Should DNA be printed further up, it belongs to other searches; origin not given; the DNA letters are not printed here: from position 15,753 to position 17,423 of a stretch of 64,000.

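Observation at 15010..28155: RuBisCO-like protein with a RhaB-type kinase, two acetoin-dehydrogenase-type E1 pairs, a lipoyl E2 and a URO-D-family protein: candidate undescribed (deoxy)sugar-phosphate catabolic system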

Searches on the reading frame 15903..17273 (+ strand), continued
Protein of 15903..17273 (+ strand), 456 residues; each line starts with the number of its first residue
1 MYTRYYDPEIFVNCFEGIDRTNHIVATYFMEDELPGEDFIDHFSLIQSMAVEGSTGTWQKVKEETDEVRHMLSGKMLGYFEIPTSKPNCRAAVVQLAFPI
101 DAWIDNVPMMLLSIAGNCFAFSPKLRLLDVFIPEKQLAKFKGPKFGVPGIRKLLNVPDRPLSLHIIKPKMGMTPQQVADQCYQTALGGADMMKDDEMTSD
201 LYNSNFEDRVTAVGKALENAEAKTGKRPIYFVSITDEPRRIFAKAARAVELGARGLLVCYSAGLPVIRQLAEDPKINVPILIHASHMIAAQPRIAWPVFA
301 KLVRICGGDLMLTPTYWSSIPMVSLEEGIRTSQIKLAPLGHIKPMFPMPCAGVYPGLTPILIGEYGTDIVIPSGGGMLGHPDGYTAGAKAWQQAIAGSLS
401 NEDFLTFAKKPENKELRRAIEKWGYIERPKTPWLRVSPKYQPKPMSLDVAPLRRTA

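Call 40: search_protein_families(library=ncbifam, proteins=[L001:8057-8938:-, L001:7339-8055:-, L001:6509-7342:-, L001:5165-6484:-, L001:12966-13946:+, L001:11476-12963:+, L010:13281-14384:+, L010:14388-15566:+, L010:15586-16779:+, L005:7907-8932:+], max_evalue=0.00001)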
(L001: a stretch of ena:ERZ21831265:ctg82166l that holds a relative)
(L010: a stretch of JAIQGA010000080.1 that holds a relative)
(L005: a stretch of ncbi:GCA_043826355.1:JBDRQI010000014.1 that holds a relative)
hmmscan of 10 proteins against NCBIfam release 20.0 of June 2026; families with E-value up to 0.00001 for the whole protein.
L001:8057-8938:- (293 aa): 6 families
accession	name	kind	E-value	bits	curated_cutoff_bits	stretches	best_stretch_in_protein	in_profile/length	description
NF006081.0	PRK08227.1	equivalog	3e-148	492.8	297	1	5-290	6-291/291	3-hydroxy-5-phosphonooxypentane-2,4-dione thiolase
NF005556.0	PRK07226.1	subfamily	3.7e-48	164.2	241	1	33-284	4-263/267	2-amino-3,7-dideoxy-D-threo-hept-6-ulosonate synthase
TIGR01949.1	ADH_synth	equivalog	1.6e-44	152.6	299.45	1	34-281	2-253/255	2-amino-3,7-dideoxy-D-threo-hept-6-ulosonate synthase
NF040816.1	Fbpase1_Arch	equivalog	1.7e-29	103.1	430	1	34-282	7-267/271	class I fructose-bisphosphate aldolase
NF041223.1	BagB_FevI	exception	9.6e-26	90.5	500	1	31-273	5-255/257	bagremycin/ferroverdin biosynthesis DhnA-type aldolase BagB/FevI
NF005321.0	PRK06852.1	equivalog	1.1e-10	41.2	420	1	122-287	127-306/308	aldolase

L001:7339-8055:- (238 aa): 8 families
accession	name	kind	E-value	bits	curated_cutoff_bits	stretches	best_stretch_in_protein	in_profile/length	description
TIGR01163.1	rpe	equivalog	4.1e-54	183.1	212.6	1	17-224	2-204/211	ribulose-phosphate 3-epimerase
NF004076.0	PRK05581.1-4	subfamily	1.9e-50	171.2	165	1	16-223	6-208/221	ribulose-phosphate 3-epimerase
NF005986.0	PRK08091.1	equivalog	4e-37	128.4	264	1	15-219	13-212/229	ribulose-phosphate 3-epimerase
NF010658.0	PRK14057.1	equivalog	2.4e-35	122.3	530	1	16-229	21-236/254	epimerase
NF007266.0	PRK09722.1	equivalog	2.1e-33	115.7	271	1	16-216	4-199/230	D-allulose 6-phosphate 3-epimerase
NF005944.0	PRK08005.1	equivalog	6.2e-19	68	376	1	23-219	9-196/210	ribulose-phosphate 3 epimerase family protein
TIGR03128.2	RuMP_HxlA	equivalog_domain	2.1e-06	27.6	200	1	89-232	71-203/205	3-hexulose-6-phosphate synthase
NF041755.1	RuMP_HxlAB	equivalog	2.8e-06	26.5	500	0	87-234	74-210/391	bifunctional 3-hexulose-6-phosphate synthase/6-phospho-3-hexuloisomerase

L001:6509-7342:- (277 aa): 207 families (the best 25 are shown)
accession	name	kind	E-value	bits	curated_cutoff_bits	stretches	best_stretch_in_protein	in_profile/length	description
NF006194.0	PRK08324.2-2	equivalog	1.6e-119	400.6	686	1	11-277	436-703/703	bifunctional aldolase/short-chain dehydrogenase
TIGR02632.1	RhaD_aldol-ADH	equivalog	1.2e-56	192.5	567.75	1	11-277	411-676/676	bifunctional rhamnulose-1-phosphate aldolase/short-chain dehydrogenase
NF006190.0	PRK08324.1-4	equivalog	1.6e-54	185.2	1014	1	9-277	422-689/689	bifunctional aldolase/short-chain dehydrogenase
NF006189.0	PRK08324.1-3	equivalog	5.6e-53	180.3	634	1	11-275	435-699/701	bifunctional rhamnulose-1-phosphate aldolase/short-chain dehydrogenase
NF006195.0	PRK08324.2-3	equivalog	1.2e-51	175.8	931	1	8-277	419-678/678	bifunctional aldolase/short-chain dehydrogenase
NF006196.0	PRK08324.2-4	equivalog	1.1e-46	159.6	831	1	10-270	405-652/657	bifunctional aldolase/short-chain dehydrogenase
NF006191.0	PRK08324.1-5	equivalog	8.9e-46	156.6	1240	1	12-274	442-703/706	bifunctional aldolase/short-chain dehydrogenase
NF006188.0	PRK08324.1-1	equivalog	4.5e-44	150.8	1152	1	12-274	418-676/679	bifunctional aldolase/short-chain dehydrogenase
NF006192.0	PRK08324.1-6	equivalog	1.5e-40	139.3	639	1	11-271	433-679/685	bifunctional aldolase/short-chain dehydrogenase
NF005559.1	PRK07231.1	subfamily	6.9e-39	133.8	215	1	12-271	2-247/249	glucose 1-dehydrogenase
TIGR04316.1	dhbA_paeA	equivalog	3.2e-37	128.5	300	1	17-270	1-246/250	2,3-dihydro-2,3-dihydroxybenzoate dehydrogenase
NF006074.0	PRK08220.1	equivalog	6.6e-35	120.9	312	1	10-270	4-246/251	2,3-dihydro-2,3-dihydroxybenzoate dehydrogenase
NF009050.0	PRK12384.1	equivalog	9.1e-35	120.5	307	1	15-270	3-255/259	sorbitol-6-phosphate dehydrogenase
NF004203.0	PRK05653.2-4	subfamily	5.4e-34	117.7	313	1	11-270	3-255/260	3-oxoacyl-ACP reductase FabG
TIGR02415.1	23BDH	subfamily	8.6e-34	117.1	304.35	1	15-271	1-251/254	acetoin reductase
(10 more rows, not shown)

L001:5165-6484:- (439 aa): 11 families
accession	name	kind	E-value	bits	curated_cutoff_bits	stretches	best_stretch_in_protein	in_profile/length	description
TIGR01349.1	PDHac_trf_mito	equivalog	7.9e-98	328.4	445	2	163-438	143-436/437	pyruvate dehydrogenase complex dihydrolipoamide acetyltransferase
NF008814.0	PRK11854.1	equivalog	2.8e-87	293.6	722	3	221-433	416-631/637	pyruvate dehydrogenase complex dihydrolipoyllysine-residue acetyltransferase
NF004309.0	PRK05704.1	equivalog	1.9e-83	281.1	449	2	162-438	114-405/408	2-oxoglutarate dehydrogenase complex dihydrolipoyllysine-residue succinyltransferase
TIGR01347.1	sucB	equivalog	3.3e-79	267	378.65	2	159-438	109-401/404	dihydrolipoyllysine-residue succinyltransferase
TIGR02927.1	SucB_Actino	equivalog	1e-73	249.1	423.45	3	221-433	351-570/579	2-oxoglutarate dehydrogenase, E2 component, dihydrolipoamide succinyltransferase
TIGR01348.1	PDHac_trf_long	equivalog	3.2e-69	234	552.1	3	162-437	285-585/587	dihydrolipoyllysine-residue acetyltransferase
NF011416.0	PRK14843.1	equivalog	7.9e-69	232.2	429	1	114-438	3-346/347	dihydrolipoamide acetyltransferase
NF008815.0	PRK11857.1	equivalog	1.4e-47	162.6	378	1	116-437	3-305/308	dihydrolipoamide acetyltransferase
NF011457.0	PRK14875.1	equivalog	3.1e-26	92.2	307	1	2-162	3-130/372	acetoin dehydrogenase dihydrolipoyllysine-residue acetyltransferase subunit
NF008907.0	PRK12270.1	equivalog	3e-24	84.9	878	1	212-432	128-362/1241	multifunctional oxoglutarate decarboxylase/oxoglutarate dehydrogenase thiamine pyrophosphate-binding subunit/dihydrolipoyllysine-residue suc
NF008854.0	PRK11892.1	equivalog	2.6e-21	75.9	454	1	1-116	1-117/464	pyruvate dehydrogenase complex E1 component subunit beta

L001:12966-13946:+ (326 aa): 5 families
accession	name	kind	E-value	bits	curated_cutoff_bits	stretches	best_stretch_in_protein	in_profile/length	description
TIGR02631.1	xylA_Arthro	equivalog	6.3e-22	78.1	447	1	59-278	67-294/382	xylose isomerase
TIGR02635.1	RhaI_grampos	equivalog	2.2e-20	72.9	531.35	1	13-247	19-256/378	L-rhamnose isomerase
TIGR02629.1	L_rham_iso_rhiz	equivalog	2.4e-09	36.6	646.75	1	89-246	132-289/412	L-rhamnose catabolism isomerase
TIGR02630.1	xylose_isom_A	equivalog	2.3e-08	33.4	533.25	1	59-241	118-309/435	xylose isomerase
NF003998.0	PRK05474.1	subfamily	2.8e-08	33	459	1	63-244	124-314/439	xylose isomerase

L001:11476-12963:+ (495 aa): 9 families
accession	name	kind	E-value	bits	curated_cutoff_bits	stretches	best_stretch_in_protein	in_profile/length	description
TIGR02627.1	rhamnulo_kin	equivalog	1.6e-111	373.1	527.95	1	9-470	2-454/454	rhamnulokinase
NF007925.0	PRK10640.1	equivalog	6.2e-99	331.6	639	1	3-487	2-477/489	rhamnulokinase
TIGR02628.1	fuculo_kin_coli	equivalog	1e-36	126.9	470.9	1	8-468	4-459/465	L-fuculokinase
TIGR01312.1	XylB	equivalog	8e-23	80.7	380.25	1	65-491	59-479/481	xylulokinase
NF008187.0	PRK10939.1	equivalog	2.4e-18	66.1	528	1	5-231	4-233/521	autoinducer-2 kinase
TIGR01314.1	gntK_FGGY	equivalog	3.2e-12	45.7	648.55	1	88-276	83-270/505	gluconokinase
TIGR01311.1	glycerol_kin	equivalog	1.8e-11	43.1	590.35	0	376-483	374-480/496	glycerol kinase GlpK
NF000756.0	PRK00047.1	subfamily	2.4e-07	29.4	498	0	374-459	374-460/502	glycerol kinase GlpK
NF011601.0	PRK15027.1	equivalog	2e-06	26.5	912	1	86-268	80-258/484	xylulokinase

L010:13281-14384:+ (368 aa): 4 families
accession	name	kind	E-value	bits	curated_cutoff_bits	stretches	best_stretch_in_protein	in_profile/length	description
NF004889.0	PRK06252.1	subfamily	6.7e-16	58.2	244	1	151-365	134-336/340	methylcobalamin:coenzyme M methyltransferase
TIGR01463.1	mtaA_cmuA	subfamily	8.7e-14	51.5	235.4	1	169-364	150-337/340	MtaA/CmuA family methyltransferase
NF040654.1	MtaA_Meth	equivalog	1.5e-10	40.5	400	1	19-331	4-305/337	methylcobamide:CoM methyltransferase MtaA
NF041608.1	methylcob_mtaseMtbA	equivalog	3.7e-06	26.3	600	1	178-364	159-336/339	methylcobamide:CoM methyltransferase MtbA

L010:14388-15566:+ (393 aa): 0 families

L010:15586-16779:+ (398 aa): 11 families
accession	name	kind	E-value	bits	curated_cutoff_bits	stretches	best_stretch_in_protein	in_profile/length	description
TIGR01349.1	PDHac_trf_mito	equivalog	2.9e-57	194.8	445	2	109-394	117-431/437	pyruvate dehydrogenase complex dihydrolipoamide acetyltransferase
NF008814.0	PRK11854.1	equivalog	3.5e-55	187.6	722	2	183-395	412-632/637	pyruvate dehydrogenase complex dihydrolipoyllysine-residue acetyltransferase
NF004309.0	PRK05704.1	equivalog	7.5e-53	180.3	449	1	17-394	3-400/408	2-oxoglutarate dehydrogenase complex dihydrolipoyllysine-residue succinyltransferase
TIGR01347.1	sucB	equivalog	3.1e-51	174.8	378.65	1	19-394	3-396/404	dihydrolipoyllysine-residue succinyltransferase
TIGR01348.1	PDHac_trf_long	equivalog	2.6e-45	155.1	552.1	1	18-393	157-580/587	dihydrolipoyllysine-residue acetyltransferase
TIGR02927.1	SucB_Actino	equivalog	1.5e-40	139.5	423.45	3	185-397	349-573/579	2-oxoglutarate dehydrogenase, E2 component, dihydrolipoamide succinyltransferase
NF008815.0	PRK11857.1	equivalog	1.1e-27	97.3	378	1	175-398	75-305/308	dihydrolipoamide acetyltransferase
NF011416.0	PRK14843.1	equivalog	1.3e-25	90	429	1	254-394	201-341/347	dihydrolipoamide acetyltransferase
NF011457.0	PRK14875.1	equivalog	2.9e-17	62.7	307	1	15-168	2-126/372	acetoin dehydrogenase dihydrolipoyllysine-residue acetyltransferase subunit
NF008854.0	PRK11892.1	equivalog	7.9e-14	51.2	454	1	15-122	1-109/464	pyruvate dehydrogenase complex E1 component subunit beta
NF008907.0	PRK12270.1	equivalog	4.1e-10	38.1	878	1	222-394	176-363/1241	multifunctional oxoglutarate decarboxylase/oxoglutarate dehydrogenase thiamine pyrophosphate-binding subunit/dihydrolipoyllysine-residue suc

L005:7907-8932:+ (341 aa): 3 families
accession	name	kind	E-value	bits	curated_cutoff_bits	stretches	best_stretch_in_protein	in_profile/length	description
NF007373.0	PRK09875.1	equivalog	1.8e-49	168.8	486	1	69-337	30-291/292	phosphotriesterase-related protein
NF041153.1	organophos_OPH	equivalog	6.2e-22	78.2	500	1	75-336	83-357/365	organophosphate hydrolase OPH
NF045706.1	PhFuoseLconase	equivalog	4.7e-18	65.4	630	1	67-336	40-323/332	phospho-furanose lactonase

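Call 45: search_protein_families(library=pfam, max_evalue=0.0001, proteins=[L015:15362-18538:-, L067:15677-17425:+, L029:11299-12012:+, L029:12008-12817:+, L070:5107-6294:+, L048:11618-12688:+, L013:12266-13714:+, L082:1423-2256:+, L082:2202-3038:+, L034:7272-8609:+])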
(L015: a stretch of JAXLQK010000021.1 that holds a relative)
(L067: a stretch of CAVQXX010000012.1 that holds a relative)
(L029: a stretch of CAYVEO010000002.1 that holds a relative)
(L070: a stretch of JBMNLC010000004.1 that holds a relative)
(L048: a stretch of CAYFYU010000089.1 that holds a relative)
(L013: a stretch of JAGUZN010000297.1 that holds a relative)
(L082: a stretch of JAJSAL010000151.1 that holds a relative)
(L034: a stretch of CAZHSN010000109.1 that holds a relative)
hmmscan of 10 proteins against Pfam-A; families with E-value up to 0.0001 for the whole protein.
L015:15362-18538:- (1059 aa): 0 families

L067:15677-17425:+ (583 aa): 2 families
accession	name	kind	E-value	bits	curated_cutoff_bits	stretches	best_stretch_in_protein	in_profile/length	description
PF13204.13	Apiosidase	-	2.3e-64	218.5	26.5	1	152-487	3-320/320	Apiosidase-like, catalytic domain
PF16586.11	DUF5060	-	2.9e-12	47.1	27.2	1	54-115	8-69/70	Domain of unknown function (DUF5060)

L029:11299-12012:+ (238 aa): 1 family
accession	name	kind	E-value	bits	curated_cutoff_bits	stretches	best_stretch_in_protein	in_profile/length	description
PF00596.27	Aldolase_II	-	2.3e-44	151.9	22.2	1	27-201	2-182/183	Class II Aldolase and Adducin N-terminal domain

L029:12008-12817:+ (270 aa): 7 families
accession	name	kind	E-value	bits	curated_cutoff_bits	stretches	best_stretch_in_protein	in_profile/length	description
PF13561.12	adh_short_C2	-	7.8e-58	196.3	27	1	28-254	8-236/236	Enoyl-(Acyl carrier protein) reductase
PF00106.31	adh_short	-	1.9e-52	178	26.6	1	17-205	1-193/195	short chain dehydrogenase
PF08659.16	KR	-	2.1e-17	64.1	22.6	1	18-179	2-167/180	KR domain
PF23441.1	SDR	-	5.2e-08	33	27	1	76-253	80-255/258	SDR-like rossmann domain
PF01370.27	Epimerase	-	1.1e-07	31.9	20.9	1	19-188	1-172/240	NAD dependent epimerase/dehydratase family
PF13460.12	NAD_binding_10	-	2.3e-07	31.3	27.2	1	23-174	1-133/184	NAD(P)H-binding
PF01073.25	3Beta_HSD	-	1.1e-05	25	22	1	20-151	1-119/280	3-beta hydroxysteroid dehydrogenase/isomerase family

L070:5107-6294:+ (396 aa): 1 family
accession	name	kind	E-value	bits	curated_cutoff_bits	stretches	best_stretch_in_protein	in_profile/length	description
PF01208.23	URO-D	-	2.3e-11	43.8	23.9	1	134-378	93-336/346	Uroporphyrinogen decarboxylase (URO-D)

L048:11618-12688:+ (357 aa): 1 family
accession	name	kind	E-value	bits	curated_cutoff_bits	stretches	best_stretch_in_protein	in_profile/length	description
PF01208.23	URO-D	-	5.6e-26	91.8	23.9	1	102-349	94-345/346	Uroporphyrinogen decarboxylase (URO-D)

L013:12266-13714:+ (483 aa): 1 family
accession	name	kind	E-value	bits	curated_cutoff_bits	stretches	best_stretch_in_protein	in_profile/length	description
PF00202.27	Aminotran_3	-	4.4e-71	240.1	30.5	1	70-472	13-402/403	Aminotransferase class-III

L082:1423-2256:+ (278 aa): 1 family
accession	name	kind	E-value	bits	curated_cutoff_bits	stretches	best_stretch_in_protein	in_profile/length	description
PF04909.20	Amidohydro_2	-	2.8e-08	34.3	26.4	1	123-268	105-282/289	Amidohydrolase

L082:2202-3038:+ (279 aa): 2 families
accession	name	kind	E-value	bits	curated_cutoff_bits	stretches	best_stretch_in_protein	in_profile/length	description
PF04909.20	Amidohydro_2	-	6.8e-31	108.5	26.4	1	88-277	78-289/289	Amidohydrolase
PF01026.27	TatD_DNase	-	1.5e-05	25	27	1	25-246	1-209/253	TatD related DNase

L034:7272-8609:+ (446 aa): 2 families
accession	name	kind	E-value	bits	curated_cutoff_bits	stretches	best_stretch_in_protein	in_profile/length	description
PF02056.22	Glyco_hydro_4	-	2.2e-35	122.3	23.2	1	14-190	2-181/183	Family 4 glycosyl hydrolase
PF11975.13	Glyco_hydro_4C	-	1.3e-34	120.5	24.1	1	201-420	1-208/211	Family 4 glycosyl hydrolase C-terminal domain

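Call 63: search_dna_similar(query=window:15903-17273:+, collection=plasmids, mode=protein, max_rows=12)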
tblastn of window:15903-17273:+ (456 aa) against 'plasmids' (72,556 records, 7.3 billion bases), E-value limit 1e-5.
Records with a match: 375; places in all: 467; records where one place covers at least 80% of the query: 317.
Best place of each record, by identity: <60% 375.
By first word of the organism name: Rhizobium 143; Sinorhizobium 82; Shinella 11; Bradyrhizobium 11; Ensifer 10; Paraburkholderia 10; Azospirillum 9; Phyllobacterium 6; Cupriavidus 6; Roseibium 6; and 51 more.
By predicted mobility (MOB-suite, as given by PLSDB): non-mobilizable 178; conjugative 112; mobilizable 85.
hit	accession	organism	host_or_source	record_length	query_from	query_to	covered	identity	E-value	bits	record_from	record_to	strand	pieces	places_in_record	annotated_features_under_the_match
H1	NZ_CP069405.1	Priestia megaterium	Homo sapiens,Pure culture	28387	22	427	89%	33.1%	9e-59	215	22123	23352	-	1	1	mtnW: 2,3-diketo-5-methylthiopentyl-1-phosphate enolase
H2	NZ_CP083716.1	Bacillus velezensis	cell culture,Meju, fermented soybean ...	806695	20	427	89%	30.4%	7e-51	192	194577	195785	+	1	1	mtnW: 2,3-diketo-5-methylthiopentyl-1-phosphate enolase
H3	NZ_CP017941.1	Phyllobacterium zundukense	Oxytropis triphylla,cell culture,root ...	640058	12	442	95%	28.4%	6e-29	128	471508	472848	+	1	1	ribulose-bisphosphate carboxylase large subunit family protein | four-carbon acid sugar kinase family protein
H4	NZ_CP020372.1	Candidatus Thiodictyon syntrophicum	meromictic lake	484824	29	424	87%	30.7%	4e-35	146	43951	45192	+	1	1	RuBisCO large subunit C-terminal-like domain-containing protein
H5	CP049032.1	Rhodobacteraceae bacterium SC52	Apostichopus japonicus,pure ...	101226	37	434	87%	29.7%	3e-36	149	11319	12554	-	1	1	ribulose 1,5-bisphosphate carboxylase | four-carbon acid sugar kinase family protein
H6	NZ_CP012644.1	Rufibacter tibetensis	soil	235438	9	424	91%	28.1%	8e-41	163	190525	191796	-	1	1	ribulose-bisphosphate carboxylase large subunit family protein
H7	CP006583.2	Mesorhizobium huakuii 7653R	Rice field soil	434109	37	456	92%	27.4%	4e-26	119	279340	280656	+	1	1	ribulose-bisphosphate carboxylase large subunit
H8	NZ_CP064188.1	Rhizobium sp. 007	Onobrychis viciifolia,cell culture,root ...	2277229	12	456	98%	25.8%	2e-23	111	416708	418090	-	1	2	none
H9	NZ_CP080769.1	Cupriavidus pinatubonensis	genomic assembly,soil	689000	49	424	82%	30.4%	1e-36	150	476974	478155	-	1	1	ribulose-bisphosphate carboxylase large subunit family protein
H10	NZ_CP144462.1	Halalkalicoccus sp. FCH27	cell culture,Salt lake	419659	21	424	89%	28.3%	1e-35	148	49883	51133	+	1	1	ribulose-bisphosphate carboxylase large subunit family protein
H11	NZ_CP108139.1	Streptomyces sp. NBC_00184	-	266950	22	444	93%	26.6%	4e-31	134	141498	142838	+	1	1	RuBisCO large subunit C-terminal-like domain-containing protein | four-carbon acid sugar kinase family protein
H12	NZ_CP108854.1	Streptomyces sp. NBC_00841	-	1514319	22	427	89%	27.6%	2e-31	135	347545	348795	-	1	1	record has no annotation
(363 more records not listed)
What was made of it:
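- Tried and rejected: Nothing exceeds 34% identity, so no isolate carries the clade there (call 63).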
